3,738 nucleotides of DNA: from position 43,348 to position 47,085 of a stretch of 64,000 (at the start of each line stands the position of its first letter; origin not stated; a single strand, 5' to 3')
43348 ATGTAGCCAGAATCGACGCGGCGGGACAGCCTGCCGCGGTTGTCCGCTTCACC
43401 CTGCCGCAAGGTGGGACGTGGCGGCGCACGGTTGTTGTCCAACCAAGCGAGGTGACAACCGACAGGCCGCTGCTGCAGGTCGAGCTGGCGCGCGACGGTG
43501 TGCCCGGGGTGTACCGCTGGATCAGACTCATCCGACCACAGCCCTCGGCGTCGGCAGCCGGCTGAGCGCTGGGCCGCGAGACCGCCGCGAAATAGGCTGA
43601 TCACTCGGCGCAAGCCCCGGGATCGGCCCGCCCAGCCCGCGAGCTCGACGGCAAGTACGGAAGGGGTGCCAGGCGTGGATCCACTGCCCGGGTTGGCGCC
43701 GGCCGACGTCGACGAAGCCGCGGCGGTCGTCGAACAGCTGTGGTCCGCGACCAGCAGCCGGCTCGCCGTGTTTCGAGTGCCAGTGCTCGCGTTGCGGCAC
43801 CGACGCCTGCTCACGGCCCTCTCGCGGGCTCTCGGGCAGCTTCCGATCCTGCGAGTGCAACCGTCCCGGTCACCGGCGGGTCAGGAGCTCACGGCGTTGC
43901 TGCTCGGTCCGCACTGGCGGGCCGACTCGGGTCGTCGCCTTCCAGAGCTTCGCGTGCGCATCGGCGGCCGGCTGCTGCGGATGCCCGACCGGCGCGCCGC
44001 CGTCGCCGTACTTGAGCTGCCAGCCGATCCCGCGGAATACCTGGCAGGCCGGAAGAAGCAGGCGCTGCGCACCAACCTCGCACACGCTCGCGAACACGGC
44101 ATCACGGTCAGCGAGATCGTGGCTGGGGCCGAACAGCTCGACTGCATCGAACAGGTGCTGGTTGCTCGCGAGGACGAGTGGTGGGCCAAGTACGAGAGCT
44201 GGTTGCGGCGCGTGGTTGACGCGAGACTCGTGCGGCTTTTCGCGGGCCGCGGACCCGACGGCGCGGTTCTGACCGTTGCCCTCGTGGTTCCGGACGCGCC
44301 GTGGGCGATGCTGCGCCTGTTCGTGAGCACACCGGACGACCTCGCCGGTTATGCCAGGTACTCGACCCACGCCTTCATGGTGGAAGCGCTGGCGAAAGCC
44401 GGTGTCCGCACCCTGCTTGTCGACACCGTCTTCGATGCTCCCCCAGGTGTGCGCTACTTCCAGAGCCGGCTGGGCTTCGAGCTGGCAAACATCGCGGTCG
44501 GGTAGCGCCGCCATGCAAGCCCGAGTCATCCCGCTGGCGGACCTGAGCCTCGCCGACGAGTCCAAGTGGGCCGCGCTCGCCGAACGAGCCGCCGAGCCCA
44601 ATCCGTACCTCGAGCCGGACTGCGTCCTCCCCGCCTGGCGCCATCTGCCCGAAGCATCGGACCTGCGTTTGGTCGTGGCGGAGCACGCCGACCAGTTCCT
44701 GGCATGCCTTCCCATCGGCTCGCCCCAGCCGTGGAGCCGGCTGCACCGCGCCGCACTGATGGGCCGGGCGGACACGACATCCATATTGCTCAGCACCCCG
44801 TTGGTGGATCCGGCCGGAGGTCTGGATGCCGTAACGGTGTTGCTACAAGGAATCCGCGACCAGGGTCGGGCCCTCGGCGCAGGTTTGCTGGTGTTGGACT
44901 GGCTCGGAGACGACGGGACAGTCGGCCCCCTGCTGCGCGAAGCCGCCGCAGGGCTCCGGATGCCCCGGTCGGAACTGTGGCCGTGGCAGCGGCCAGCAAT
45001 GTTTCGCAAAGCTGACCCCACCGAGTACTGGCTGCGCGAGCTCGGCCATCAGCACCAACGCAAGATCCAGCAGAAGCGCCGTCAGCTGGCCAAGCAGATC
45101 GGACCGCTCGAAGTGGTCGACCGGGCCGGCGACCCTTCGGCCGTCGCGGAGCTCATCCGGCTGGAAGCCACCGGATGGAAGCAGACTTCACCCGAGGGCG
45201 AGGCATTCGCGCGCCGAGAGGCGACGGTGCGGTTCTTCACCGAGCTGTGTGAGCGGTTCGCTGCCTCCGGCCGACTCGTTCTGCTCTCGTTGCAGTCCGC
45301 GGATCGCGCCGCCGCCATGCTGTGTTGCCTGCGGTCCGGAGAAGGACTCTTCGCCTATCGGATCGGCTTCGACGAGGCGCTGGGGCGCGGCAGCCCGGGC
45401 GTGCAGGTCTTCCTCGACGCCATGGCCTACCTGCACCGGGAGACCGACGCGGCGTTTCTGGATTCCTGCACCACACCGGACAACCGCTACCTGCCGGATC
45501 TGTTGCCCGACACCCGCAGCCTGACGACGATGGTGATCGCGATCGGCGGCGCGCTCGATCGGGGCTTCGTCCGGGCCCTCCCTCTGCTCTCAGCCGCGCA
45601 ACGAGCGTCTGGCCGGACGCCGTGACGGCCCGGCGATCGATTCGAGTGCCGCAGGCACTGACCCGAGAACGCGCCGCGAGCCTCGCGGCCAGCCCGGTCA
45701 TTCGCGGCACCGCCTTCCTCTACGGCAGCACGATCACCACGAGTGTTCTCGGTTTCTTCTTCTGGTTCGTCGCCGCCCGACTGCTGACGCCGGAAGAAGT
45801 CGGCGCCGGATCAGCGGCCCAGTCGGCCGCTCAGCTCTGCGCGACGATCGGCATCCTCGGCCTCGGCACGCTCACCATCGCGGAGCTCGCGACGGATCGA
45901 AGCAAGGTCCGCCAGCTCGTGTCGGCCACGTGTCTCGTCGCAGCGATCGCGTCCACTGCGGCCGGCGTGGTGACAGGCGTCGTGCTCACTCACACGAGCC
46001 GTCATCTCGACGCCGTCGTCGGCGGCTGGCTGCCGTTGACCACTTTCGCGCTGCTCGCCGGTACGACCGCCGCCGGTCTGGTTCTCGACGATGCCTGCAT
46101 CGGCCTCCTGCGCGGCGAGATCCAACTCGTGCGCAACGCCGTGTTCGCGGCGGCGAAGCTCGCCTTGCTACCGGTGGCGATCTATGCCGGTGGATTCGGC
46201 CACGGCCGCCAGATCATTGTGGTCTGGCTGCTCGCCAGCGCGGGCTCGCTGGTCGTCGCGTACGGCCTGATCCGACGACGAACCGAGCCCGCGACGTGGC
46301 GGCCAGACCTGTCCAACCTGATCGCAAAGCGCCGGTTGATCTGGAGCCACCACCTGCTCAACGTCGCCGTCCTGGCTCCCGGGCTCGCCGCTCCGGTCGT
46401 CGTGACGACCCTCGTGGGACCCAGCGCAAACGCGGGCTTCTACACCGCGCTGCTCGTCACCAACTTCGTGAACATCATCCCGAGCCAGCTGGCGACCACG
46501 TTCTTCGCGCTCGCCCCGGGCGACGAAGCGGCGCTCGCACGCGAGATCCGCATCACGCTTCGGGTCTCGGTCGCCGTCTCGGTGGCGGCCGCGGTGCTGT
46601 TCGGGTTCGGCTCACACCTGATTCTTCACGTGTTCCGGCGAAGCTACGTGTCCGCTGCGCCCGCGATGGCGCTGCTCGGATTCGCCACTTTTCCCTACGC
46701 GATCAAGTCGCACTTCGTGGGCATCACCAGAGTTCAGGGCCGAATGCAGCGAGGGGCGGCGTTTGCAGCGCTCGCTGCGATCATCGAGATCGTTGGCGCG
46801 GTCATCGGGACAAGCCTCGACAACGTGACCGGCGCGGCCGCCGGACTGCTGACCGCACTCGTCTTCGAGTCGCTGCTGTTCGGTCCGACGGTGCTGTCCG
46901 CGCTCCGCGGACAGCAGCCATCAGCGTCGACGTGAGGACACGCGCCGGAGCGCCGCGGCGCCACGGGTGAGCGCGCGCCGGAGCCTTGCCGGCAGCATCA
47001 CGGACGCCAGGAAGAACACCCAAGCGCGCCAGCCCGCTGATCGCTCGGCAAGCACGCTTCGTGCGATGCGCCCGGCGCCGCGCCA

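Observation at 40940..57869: ~17 kb envelope-glycan biosynthesis cluster (4 GT2, flippase, two FemAB/CelD-like transferases, large membrane proteins, AKR, GMC oxidoreductase) interleaved with three paralogous secreted GH26-like hydrolases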

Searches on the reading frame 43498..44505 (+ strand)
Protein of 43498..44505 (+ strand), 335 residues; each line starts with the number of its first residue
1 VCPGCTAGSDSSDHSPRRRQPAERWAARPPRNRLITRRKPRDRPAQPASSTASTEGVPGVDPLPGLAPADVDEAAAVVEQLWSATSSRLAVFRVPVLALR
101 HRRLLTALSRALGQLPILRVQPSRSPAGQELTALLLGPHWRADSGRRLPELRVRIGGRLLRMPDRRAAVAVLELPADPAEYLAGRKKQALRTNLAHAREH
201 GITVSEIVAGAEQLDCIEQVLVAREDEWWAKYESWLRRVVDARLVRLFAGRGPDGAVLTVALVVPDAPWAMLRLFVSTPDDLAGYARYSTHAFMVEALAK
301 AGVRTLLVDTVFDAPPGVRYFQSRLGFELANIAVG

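Call 5: search_protein_families(library=pfam, proteins=[window:43498-44505:+], max_evalue=0.01)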
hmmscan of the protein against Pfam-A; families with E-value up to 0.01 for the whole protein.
window:43498-44505:+ (335 aa): 0 families

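Call 7: search_protein_families(library=ncbifam, proteins=[window:43498-44505:+], max_evalue=0.01)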
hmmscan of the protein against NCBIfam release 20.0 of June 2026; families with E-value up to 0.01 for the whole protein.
window:43498-44505:+ (335 aa): 0 families

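Call 30: search_protein_families(library=pfam, proteins=[window:43498-44505:+], max_evalue=10)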
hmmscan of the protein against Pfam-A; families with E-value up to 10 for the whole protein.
window:43498-44505:+ (335 aa): 1 family
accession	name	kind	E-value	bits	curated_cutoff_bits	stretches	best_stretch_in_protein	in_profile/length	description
PF09924.15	LPG_synthase_C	-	0.072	12.6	27.5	1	182-230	111-158/298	Phosphatidylglycerol lysyltransferase, C-terminal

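Call 61: search_protein_representatives(protein=window:43666-44505:+)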
Query: 279 residues. Proteins with E-value up to 0.001 (for the whole library): 387; up to 1e-10: 154; up to 1e-30: 3. The best 150 are listed.
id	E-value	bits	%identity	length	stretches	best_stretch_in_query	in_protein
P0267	1.3e-90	319.7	55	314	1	5-278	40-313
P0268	7.8e-62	225.4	44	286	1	7-278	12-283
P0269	3.3e-33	131.5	39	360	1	12-275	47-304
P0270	1.3e-28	116.4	36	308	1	15-279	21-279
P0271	7.7e-27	110.6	41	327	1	31-278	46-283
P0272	5.7e-26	107.8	43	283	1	89-277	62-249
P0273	5.8e-26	107.8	42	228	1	109-277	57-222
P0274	1.4e-23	100.0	40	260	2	94-278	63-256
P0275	1.9e-23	99.5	33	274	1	24-273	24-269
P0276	9.9e-23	97.2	39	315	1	109-278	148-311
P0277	2.7e-22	95.7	36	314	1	42-278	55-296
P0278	2.9e-22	95.6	40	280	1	102-277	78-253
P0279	4.6e-22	95.0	36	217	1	96-278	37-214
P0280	5.2e-22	94.8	39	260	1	85-278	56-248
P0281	8.9e-22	94.0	37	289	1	94-277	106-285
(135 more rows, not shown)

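Call 63: search_protein_families(library=pfam, alignment_id=A3, max_evalue=0.01)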
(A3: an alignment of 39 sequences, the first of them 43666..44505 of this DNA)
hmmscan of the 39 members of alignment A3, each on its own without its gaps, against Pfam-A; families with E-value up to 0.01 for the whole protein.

A. member 1, window:43666-44505:+ (279 aa): 0 families

B. families by the number of members that match (of 39 scanned): 13 families
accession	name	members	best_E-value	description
PF09924.15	LPG_synthase_C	4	7.6e-06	Phosphatidylglycerol lysyltransferase, C-terminal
PF13480.13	Acetyltransf_6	3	0.00096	Acetyltransferase (GNAT) domain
PF01943.22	Polysacc_synt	1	2.1e-25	Polysaccharide biosynthesis protein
PF13440.11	Polysacc_synt_3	1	6.6e-11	Polysaccharide biosynthesis protein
PF03023.19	MurJ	1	1e-08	Lipid II flippase MurJ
PF13649.12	Methyltransf_25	1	3.9e-07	Methyltransferase domain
PF08241.18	Methyltransf_11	1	2.9e-05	Methyltransferase domain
PF08242.18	Methyltransf_12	1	0.00014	Methyltransferase domain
PF13489.12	Methyltransf_23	1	0.00028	Methyltransferase domain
PF03291.22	mRNA_G-N7_MeTrfase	1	0.003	mRNA (guanine-N(7))-methyltransferase domain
PF13847.12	Methyltransf_31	1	0.0076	Methyltransferase domain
PF06414.18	Zeta_toxin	1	0.0089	Zeta toxin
PF14754.11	IFR3_antag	1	0.0098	Papain-like auto-proteinase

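Call 65: search_solved_structures(query=A3, max_evalue=1)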
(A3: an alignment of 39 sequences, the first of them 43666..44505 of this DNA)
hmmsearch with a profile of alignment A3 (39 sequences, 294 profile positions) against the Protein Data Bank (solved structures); distinct sequences matched with E-value up to 1: 10.
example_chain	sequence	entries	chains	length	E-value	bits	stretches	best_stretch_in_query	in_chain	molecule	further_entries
9w9g_A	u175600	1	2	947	0.037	16.3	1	138-191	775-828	Aspartate--tRNA ligase, cytoplasmic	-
9w9f_A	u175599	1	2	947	0.037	16.3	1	138-191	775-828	Aspartate--tRNA ligase, cytoplasmic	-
9w9e_A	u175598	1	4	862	0.04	16.1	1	138-191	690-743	Aspartate--tRNA ligase, cytoplasmic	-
4bms_A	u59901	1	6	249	0.31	13.2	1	52-112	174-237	ALCLOHOL DEHYDROGENASE/SHORT-CHAIN DEHYDROGENASE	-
4bmn_A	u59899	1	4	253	0.32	13.2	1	52-112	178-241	ALCLOHOL DEHYDROGENASE/SHORT-CHAIN DEHYDROGENASE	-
4i5d_H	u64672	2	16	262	0.34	13.1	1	52-112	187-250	Alclohol dehydrogenase/short-chain dehydrogenase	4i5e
4i5f_A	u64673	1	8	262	0.36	13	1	52-112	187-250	Alclohol dehydrogenase/short-chain dehydrogenase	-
2pjp_A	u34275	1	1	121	0.36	13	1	112-167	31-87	Selenocysteine-specific elongation factor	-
4i5g_A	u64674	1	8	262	0.38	12.9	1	52-112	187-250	Alclohol dehydrogenase/short-chain dehydrogenase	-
5isv_A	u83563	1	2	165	0.95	11.6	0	175-235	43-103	Ribosomal-protein-alanine acetyltransferase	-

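Call 72: predict_structure(alignment_id=A3)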
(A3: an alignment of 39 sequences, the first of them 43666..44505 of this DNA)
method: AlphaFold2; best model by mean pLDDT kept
length: 279 residues; sequences in the alignment: 39
mean_pLDDT: 91.4   pTM: 0.89
mean pLDDT of the five models: 91.4, 90.9, 90.9, 90.7, 88.4
residues with pLDDT >= 90: 227; 70-90: 28; 50-70: 22; < 50: 2
segments of 3 or more residues with pLDDT < 50: none
pLDDT, mean of each block of 10 residues (from residue 1): 75 94 90 89 93 94 97 94 61 59 76 96 92 96 98 98 96 93 98 98 98 97 97 98 98 94 93 95
secondary structure, 60 per line:
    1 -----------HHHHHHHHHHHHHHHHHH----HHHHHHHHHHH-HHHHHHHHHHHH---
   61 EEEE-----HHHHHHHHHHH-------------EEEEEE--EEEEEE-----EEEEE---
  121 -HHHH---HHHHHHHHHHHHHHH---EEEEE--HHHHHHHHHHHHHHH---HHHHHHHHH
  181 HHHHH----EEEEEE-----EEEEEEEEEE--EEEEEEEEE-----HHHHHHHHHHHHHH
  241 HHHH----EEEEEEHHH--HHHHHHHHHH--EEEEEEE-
elements in order: H12-29 H34-44 H46-57 E61-64 H70-80 E94-99 E102-107 E113-117 H122-125 H129-143 E147-151 H154-168 H172-185 E190-195 E201-210 E213-221 H227-244 E249-254 H260-269 E272-278

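Call 74: fold_search(model_id=the predicted structure, library=pdb)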
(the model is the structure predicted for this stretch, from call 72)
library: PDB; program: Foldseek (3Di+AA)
matches with E <= 10: 1060; with E <= 0.001: 72
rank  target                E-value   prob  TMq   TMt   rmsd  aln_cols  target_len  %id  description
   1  9j8q_A                1.4e-07  1.00  0.42  0.16   4.0       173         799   17  MprF from Pseudomonas aeruginosa in GDN micelle, C2 symmetry (released 2025-09-03)
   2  9wqx                  2.1e-07  1.00  0.48  0.47   3.3       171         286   15  aminoacyl-tRNA-dependent peptide synthase, Sbb17, complexed with streptothrisamine (released 2026-04-01)
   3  5vrv_D                3.2e-07  1.00  0.44  0.40   4.1       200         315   15  2.05 Angstrom Resolution Crystal Structure of C-terminal Domain (DUF2156) of Putative Lysylphosphatidylglycerol Synthe (released 2017-05-24)
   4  5vrv_B                4.3e-07  1.00  0.43  0.38   4.6       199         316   15  2.05 Angstrom Resolution Crystal Structure of C-terminal Domain (DUF2156) of Putative Lysylphosphatidylglycerol Synthe (released 2017-05-24)
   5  1xf8                  4.9e-07  1.00  0.45  0.38   4.0       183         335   11  Crystal Structure of Weissella viridescens FemX (Y254F) Mutant (released 2005-05-31)
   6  1xe4                  4.9e-07  1.00  0.48  0.41  12.1       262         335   12  Crystal Structure of Weissella viridescens FemX (K36M) Mutant (released 2005-05-31)
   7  5vrv_C                5.2e-07  1.00  0.44  0.39   4.1       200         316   15  2.05 Angstrom Resolution Crystal Structure of C-terminal Domain (DUF2156) of Putative Lysylphosphatidylglycerol Synthe (released 2017-05-24)
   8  5vrv_F                5.2e-07  1.00  0.41  0.37   6.1       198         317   14  2.05 Angstrom Resolution Crystal Structure of C-terminal Domain (DUF2156) of Putative Lysylphosphatidylglycerol Synthe (released 2017-05-24)
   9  1ne9                  5.8e-07  1.00  0.47  0.40   3.6       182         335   12  Crystal Structure of Weissella viridescens FemX at 1.7 Ang Resolution (released 2004-02-10)
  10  9wqy                  6.2e-07  1.00  0.48  0.47   3.3       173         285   13  aminoacyl-tRNA-dependent peptide synthase, Sba18, complexed with streptothrisamine (released 2026-04-01)
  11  9wqw                  7.4e-07  1.00  0.49  0.47   3.3       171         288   14  aminoacyl-tRNA-dependent peptide synthase, Sbb17 (released 2026-04-01)
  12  6lv0_A                7.4e-07  1.00  0.42  0.37   5.8       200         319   16  Crystal structure of the soluble domain of the multiple peptide resistance factor (MprF) from Rhizobium tropici (released 2021-02-03)
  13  7z5y_A                1.1e-06  1.00  0.46  0.39   3.9       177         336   11  CRYSTAL STRUCTURE OF WEISSELLA VIRIDESCENS FEMXVV NON-RIBOSOMAL AMINO ACID TRANSFERASE IN COMPLEX WITH A PEPTIDYL-XNA  (released 2022-10-26)
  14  7z6a_A                1.2e-06  1.00  0.46  0.40   3.9       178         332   11  CRYSTAL STRUCTURE OF WEISSELLA VIRIDESCENS FEMXVV NON-RIBOSOMAL AMINO ACID TRANSFERASE IN COMPLEX WITH A PEPTIDYL-XNA  (released 2022-10-26)
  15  5vrv_A                1.2e-06  1.00  0.41  0.36   6.1       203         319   14  2.05 Angstrom Resolution Crystal Structure of C-terminal Domain (DUF2156) of Putative Lysylphosphatidylglycerol Synthe (released 2017-05-24)
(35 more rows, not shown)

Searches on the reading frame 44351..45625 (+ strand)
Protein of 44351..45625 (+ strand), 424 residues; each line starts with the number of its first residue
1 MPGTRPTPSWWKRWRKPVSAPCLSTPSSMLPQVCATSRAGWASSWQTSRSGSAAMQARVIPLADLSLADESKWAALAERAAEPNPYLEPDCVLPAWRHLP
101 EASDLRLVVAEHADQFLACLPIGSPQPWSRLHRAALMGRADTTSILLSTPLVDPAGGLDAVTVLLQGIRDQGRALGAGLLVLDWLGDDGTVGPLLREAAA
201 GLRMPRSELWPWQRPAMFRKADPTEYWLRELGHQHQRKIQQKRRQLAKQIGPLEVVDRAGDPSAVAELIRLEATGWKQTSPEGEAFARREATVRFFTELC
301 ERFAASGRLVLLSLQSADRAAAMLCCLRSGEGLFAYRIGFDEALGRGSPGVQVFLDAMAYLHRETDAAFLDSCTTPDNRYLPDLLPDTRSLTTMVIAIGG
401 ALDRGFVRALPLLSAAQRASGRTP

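Call 5: search_protein_families(library=pfam, proteins=[window:44351-45625:+], max_evalue=0.01)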
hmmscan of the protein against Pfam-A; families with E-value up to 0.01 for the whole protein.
window:44351-45625:+ (424 aa): 1 family
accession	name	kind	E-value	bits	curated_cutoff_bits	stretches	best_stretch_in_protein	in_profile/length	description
PF13480.13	Acetyltransf_6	-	2e-20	73.8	22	1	235-365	3-128/143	Acetyltransferase (GNAT) domain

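Call 7: search_protein_families(library=ncbifam, proteins=[window:44351-45625:+], max_evalue=0.01)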
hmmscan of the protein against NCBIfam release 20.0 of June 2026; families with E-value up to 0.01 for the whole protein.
window:44351-45625:+ (424 aa): 1 family
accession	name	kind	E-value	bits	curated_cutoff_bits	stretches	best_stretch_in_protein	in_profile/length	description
NF047385.1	T4SS_GNAT_BspF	exception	8.9e-21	74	775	1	65-407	57-398/428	type IV secretion system effector crotonyl transferase BspF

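Call 39: search_solved_structures(query=window:44351-45625:+, max_evalue=0.1)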
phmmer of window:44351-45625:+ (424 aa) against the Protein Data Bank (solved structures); distinct sequences matched with E-value up to 0.1: 0.

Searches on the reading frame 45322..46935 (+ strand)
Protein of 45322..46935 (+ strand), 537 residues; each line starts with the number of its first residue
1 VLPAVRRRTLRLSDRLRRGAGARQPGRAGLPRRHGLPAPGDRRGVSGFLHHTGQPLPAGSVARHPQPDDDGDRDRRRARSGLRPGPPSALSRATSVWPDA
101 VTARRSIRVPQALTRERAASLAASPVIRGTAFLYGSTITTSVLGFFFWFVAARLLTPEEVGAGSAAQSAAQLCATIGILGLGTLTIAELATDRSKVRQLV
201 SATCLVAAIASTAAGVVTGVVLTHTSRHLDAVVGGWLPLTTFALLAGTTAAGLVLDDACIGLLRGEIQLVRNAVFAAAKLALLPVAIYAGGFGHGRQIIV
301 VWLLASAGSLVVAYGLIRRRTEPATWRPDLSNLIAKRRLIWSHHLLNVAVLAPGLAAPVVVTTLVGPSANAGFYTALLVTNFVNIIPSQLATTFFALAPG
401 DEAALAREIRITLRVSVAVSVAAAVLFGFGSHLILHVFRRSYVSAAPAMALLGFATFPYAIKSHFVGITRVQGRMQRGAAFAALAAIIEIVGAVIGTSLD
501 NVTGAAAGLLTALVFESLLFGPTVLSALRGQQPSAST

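Call 5: search_protein_families(library=pfam, proteins=[window:45322-46935:+], max_evalue=0.01)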
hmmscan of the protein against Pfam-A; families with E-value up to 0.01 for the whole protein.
window:45322-46935:+ (537 aa): 1 family
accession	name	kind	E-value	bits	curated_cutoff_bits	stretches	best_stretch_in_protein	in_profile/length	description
PF01943.22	Polysacc_synt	-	6.9e-05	22.8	28.2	1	127-397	2-266/274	Polysaccharide biosynthesis protein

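Call 7: search_protein_families(library=ncbifam, proteins=[window:45322-46935:+], max_evalue=0.01)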
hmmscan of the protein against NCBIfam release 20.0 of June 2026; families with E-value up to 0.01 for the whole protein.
window:45322-46935:+ (537 aa): 0 families

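Call 30: search_protein_families(library=pfam, proteins=[window:45622-46935:+], max_evalue=10)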
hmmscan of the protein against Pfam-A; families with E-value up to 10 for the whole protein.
window:45622-46935:+ (437 aa): 2 families
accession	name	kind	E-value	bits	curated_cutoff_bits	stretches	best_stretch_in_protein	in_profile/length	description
PF01943.22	Polysacc_synt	-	3.3e-05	23.9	28.2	1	27-298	2-267/274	Polysaccharide biosynthesis protein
PF06979.18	TMEM70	-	0.97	9.8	22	0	40-100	20-84/157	TMEM70/TMEM186/TMEM223 protein family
